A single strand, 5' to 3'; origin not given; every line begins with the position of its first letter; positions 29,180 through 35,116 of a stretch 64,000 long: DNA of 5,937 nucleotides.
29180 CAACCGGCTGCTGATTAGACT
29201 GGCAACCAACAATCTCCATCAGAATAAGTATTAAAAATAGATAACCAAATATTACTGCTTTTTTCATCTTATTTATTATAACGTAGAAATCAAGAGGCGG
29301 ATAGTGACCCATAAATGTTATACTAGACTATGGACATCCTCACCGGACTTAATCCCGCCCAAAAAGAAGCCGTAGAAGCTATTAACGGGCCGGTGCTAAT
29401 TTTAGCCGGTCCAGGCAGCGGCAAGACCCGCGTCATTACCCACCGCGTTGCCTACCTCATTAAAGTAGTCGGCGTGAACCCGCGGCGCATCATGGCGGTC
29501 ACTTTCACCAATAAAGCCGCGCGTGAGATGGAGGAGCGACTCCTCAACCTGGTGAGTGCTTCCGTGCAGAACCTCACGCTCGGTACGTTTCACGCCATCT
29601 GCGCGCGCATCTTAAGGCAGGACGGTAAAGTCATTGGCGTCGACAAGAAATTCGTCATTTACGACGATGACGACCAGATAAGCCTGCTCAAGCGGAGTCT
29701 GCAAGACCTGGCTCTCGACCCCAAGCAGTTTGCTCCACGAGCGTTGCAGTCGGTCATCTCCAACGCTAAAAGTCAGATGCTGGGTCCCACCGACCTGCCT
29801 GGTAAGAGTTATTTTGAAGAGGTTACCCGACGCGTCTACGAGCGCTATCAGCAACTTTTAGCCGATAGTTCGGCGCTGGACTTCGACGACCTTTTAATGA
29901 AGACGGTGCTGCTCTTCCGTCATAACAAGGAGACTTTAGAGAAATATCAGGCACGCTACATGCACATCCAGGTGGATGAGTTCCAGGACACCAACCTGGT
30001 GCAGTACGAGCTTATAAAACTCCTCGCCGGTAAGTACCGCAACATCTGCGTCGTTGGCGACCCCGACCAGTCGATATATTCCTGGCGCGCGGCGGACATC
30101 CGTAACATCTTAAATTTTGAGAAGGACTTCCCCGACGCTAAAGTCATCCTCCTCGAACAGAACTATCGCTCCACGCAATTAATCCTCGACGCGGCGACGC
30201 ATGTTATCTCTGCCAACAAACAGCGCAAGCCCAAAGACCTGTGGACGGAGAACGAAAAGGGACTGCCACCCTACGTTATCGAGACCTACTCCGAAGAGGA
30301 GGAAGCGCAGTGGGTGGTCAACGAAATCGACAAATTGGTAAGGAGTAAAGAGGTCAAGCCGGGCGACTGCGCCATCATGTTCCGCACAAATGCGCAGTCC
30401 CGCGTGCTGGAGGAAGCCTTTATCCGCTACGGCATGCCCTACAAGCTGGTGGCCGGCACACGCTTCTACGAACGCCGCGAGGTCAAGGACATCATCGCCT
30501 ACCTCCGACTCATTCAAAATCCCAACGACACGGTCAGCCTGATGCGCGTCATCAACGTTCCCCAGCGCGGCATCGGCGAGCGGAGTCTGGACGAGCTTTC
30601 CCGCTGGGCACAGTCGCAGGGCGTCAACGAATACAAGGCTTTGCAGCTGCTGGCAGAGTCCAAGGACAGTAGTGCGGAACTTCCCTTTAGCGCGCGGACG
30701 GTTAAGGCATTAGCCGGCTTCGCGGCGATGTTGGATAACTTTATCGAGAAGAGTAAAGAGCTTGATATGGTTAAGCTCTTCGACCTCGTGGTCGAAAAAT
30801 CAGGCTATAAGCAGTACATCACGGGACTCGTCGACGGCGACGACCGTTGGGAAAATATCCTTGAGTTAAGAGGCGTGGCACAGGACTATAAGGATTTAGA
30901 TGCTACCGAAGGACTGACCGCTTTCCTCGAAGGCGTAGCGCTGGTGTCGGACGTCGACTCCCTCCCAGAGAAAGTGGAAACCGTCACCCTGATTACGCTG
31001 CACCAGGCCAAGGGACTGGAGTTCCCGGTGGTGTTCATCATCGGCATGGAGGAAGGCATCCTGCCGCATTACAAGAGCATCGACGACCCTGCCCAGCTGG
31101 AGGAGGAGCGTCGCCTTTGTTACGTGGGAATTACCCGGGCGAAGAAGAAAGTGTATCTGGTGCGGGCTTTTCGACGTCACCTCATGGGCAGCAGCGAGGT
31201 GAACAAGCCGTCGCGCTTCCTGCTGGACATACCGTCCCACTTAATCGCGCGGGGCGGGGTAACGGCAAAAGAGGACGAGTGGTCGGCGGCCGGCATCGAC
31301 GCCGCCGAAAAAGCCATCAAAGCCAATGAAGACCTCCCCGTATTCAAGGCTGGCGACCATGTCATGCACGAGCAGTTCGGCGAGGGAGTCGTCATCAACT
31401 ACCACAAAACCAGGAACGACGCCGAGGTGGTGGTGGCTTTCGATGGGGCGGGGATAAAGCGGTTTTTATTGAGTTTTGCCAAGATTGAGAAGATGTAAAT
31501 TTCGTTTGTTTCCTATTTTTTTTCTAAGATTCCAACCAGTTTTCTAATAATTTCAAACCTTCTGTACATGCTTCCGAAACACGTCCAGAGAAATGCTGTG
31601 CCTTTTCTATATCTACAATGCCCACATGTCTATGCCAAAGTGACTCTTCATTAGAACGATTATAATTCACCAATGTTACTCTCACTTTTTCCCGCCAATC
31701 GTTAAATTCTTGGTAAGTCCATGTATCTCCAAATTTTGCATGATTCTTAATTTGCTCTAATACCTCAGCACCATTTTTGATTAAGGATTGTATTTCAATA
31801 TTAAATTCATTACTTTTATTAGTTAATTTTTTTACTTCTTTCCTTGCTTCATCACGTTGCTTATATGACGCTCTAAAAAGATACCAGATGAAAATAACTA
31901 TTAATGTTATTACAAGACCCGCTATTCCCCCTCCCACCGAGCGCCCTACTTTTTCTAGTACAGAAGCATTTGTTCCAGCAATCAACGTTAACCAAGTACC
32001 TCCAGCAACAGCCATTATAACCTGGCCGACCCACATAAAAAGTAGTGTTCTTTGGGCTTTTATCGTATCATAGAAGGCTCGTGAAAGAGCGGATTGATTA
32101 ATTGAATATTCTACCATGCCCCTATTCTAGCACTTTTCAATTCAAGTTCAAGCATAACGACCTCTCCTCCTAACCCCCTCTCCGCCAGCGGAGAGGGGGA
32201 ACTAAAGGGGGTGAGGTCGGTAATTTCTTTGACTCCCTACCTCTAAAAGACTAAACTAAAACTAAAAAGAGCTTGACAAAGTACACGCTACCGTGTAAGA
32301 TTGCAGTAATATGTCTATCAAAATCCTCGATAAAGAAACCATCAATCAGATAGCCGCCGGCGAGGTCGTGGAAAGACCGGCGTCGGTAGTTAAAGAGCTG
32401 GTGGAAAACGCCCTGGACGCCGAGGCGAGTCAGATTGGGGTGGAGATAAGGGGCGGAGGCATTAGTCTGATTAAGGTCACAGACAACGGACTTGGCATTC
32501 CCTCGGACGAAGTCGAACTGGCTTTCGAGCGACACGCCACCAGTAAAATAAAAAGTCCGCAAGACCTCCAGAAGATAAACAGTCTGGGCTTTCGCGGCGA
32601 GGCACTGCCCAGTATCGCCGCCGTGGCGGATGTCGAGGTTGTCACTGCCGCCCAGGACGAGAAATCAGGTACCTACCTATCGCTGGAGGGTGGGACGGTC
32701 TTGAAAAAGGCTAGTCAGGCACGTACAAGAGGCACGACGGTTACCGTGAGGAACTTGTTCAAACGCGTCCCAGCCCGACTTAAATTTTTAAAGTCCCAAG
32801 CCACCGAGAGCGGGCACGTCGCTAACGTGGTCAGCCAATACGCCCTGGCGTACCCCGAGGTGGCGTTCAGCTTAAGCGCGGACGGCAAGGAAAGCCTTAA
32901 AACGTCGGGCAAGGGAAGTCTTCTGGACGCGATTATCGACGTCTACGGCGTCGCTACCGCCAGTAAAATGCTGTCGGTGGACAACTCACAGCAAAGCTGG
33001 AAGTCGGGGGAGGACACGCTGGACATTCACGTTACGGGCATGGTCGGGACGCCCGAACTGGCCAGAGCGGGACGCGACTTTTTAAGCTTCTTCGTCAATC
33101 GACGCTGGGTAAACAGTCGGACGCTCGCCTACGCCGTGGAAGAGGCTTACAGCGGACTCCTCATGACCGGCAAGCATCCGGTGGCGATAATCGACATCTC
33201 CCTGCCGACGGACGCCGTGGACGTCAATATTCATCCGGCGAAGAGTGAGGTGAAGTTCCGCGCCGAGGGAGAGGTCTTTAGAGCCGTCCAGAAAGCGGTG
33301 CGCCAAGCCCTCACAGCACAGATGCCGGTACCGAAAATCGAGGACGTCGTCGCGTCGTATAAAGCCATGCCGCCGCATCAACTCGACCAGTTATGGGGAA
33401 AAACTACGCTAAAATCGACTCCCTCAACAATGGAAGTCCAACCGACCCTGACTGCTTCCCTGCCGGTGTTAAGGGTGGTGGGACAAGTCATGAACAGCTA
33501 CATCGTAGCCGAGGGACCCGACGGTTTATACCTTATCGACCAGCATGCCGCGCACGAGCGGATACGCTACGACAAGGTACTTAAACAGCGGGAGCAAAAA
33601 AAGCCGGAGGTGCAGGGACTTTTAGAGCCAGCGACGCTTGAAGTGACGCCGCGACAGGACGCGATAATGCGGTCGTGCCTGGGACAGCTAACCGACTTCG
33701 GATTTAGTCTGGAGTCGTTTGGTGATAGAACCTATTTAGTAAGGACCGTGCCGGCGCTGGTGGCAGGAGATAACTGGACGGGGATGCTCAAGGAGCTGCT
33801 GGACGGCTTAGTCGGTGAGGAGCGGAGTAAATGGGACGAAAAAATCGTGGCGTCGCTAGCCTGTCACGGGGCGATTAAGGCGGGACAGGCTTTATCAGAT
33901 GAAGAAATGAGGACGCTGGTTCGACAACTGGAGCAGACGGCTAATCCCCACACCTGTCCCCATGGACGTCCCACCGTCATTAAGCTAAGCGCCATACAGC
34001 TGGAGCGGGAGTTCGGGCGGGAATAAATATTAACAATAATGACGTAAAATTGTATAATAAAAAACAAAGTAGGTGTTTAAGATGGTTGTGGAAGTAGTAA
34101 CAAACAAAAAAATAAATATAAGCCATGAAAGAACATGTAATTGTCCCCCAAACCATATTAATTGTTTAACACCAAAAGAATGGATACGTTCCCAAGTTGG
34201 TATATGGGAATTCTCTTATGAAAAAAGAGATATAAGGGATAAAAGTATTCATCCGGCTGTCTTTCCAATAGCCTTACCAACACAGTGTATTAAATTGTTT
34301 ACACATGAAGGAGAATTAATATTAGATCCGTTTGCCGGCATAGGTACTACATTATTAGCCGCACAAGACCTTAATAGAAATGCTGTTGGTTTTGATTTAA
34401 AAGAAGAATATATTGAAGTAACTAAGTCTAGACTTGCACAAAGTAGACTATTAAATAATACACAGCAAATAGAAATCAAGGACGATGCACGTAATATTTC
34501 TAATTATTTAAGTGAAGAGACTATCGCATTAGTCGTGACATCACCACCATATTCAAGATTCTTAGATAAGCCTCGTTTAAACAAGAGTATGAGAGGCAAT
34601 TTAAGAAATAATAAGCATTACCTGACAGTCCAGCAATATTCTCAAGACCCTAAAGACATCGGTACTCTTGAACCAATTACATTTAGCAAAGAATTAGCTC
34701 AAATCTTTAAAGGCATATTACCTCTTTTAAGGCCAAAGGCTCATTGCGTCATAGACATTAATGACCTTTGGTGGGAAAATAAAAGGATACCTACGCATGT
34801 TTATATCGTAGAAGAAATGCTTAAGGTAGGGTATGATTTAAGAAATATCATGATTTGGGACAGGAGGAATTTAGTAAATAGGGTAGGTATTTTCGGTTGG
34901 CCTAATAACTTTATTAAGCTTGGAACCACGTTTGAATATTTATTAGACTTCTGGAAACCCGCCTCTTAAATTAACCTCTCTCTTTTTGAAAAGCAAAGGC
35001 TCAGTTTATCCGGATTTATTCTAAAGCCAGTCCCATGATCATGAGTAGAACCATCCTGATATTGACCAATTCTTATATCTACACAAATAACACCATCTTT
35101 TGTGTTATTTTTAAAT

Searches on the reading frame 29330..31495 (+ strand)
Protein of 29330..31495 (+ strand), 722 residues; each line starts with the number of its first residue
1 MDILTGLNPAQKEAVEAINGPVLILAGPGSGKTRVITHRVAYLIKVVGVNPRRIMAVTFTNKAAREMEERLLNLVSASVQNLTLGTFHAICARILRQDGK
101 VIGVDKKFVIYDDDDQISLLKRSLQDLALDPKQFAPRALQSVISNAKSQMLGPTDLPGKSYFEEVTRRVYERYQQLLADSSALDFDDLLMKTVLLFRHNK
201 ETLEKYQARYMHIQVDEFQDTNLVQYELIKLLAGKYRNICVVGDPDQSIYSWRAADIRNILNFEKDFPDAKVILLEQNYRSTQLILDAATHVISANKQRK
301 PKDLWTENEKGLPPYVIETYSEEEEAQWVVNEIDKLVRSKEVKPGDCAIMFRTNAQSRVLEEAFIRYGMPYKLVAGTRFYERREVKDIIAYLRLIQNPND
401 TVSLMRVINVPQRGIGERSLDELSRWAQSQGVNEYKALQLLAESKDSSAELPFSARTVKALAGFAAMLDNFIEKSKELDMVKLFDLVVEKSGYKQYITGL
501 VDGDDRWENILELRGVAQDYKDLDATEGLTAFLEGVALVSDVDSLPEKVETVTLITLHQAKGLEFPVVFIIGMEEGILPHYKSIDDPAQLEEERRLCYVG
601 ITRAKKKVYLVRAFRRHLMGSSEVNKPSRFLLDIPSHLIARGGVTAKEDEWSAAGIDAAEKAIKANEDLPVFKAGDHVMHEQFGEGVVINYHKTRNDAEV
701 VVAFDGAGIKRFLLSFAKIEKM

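Call 53: search_protein_families(library=pfam, proteins=[window:29330-31495:+], max_evalue=0.00001)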
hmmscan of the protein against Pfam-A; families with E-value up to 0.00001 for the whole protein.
window:29330-31495:+ (722 aa): 6 families
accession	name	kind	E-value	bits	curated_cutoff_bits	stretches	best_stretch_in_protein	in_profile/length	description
PF00580.27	UvrD-helicase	-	9.8e-93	311.2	23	1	7-268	1-271/271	UvrD/REP helicase N-terminal domain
PF13361.12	UvrD_C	-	8e-79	266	25.6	1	273-610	1-345/350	UvrD-like helicase C-terminal domain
PF13245.12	AAA_19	-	7.6e-27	94.6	25.1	1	11-251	1-132/134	AAA domain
PF13538.12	UvrD_C_2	-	2.5e-12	46.9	27.4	1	552-611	2-52/52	UvrD-like helicase C-terminal domain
PF21196.3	PcrA_UvrD_tudor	-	1.3e-11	44.6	23.9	1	675-721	2-48/48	PcrA/UvrD tudor domain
PF01443.25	Viral_helicase1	-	1.3e-06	28.9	21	0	550-610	178-226/228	Viral superfamily 1 RNA helicase core domain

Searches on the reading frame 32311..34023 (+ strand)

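Call 53: search_protein_families(library=pfam, proteins=[window:32311-34023:+], max_evalue=0.00001)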
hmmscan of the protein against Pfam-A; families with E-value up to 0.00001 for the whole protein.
window:32311-34023:+ (571 aa): 4 families
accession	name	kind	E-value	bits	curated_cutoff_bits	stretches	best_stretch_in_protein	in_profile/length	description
PF08676.16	MutL_C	-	1.6e-36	125.6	25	1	390-528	1-142/142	MutL C terminal dimerisation domain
PF01119.25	DNA_mis_repair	-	1.1e-33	115.8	26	1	208-334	1-118/119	DNA mismatch repair protein, C-terminal domain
PF13589.12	HATPase_c_3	-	1.3e-09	38.6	25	1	24-124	4-104/137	Histidine kinase-, DNA gyrase B-, and HSP90-like ATPase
PF02518.31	HATPase_c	-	6.7e-09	36.6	26.4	1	21-83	4-64/111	Histidine kinase-, DNA gyrase B-, and HSP90-like ATPase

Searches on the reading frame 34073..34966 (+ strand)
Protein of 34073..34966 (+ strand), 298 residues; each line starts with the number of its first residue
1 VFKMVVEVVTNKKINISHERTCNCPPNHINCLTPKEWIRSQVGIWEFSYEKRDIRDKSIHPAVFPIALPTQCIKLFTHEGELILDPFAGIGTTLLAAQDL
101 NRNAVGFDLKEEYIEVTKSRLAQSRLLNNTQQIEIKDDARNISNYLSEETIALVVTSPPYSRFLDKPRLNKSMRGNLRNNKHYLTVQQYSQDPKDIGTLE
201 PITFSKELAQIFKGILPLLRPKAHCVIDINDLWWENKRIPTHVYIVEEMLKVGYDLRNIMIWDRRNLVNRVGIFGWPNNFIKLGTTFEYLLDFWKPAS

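Call 53: search_protein_families(library=pfam, proteins=[window:34073-34966:+], max_evalue=0.00001)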
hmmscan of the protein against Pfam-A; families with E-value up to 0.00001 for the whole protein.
window:34073-34966:+ (298 aa): 1 family
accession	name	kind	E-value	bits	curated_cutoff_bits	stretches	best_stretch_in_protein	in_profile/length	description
PF01555.25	N6_N4_Mtase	-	4.3e-27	95.9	26.7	1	39-118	138-220/221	DNA methylase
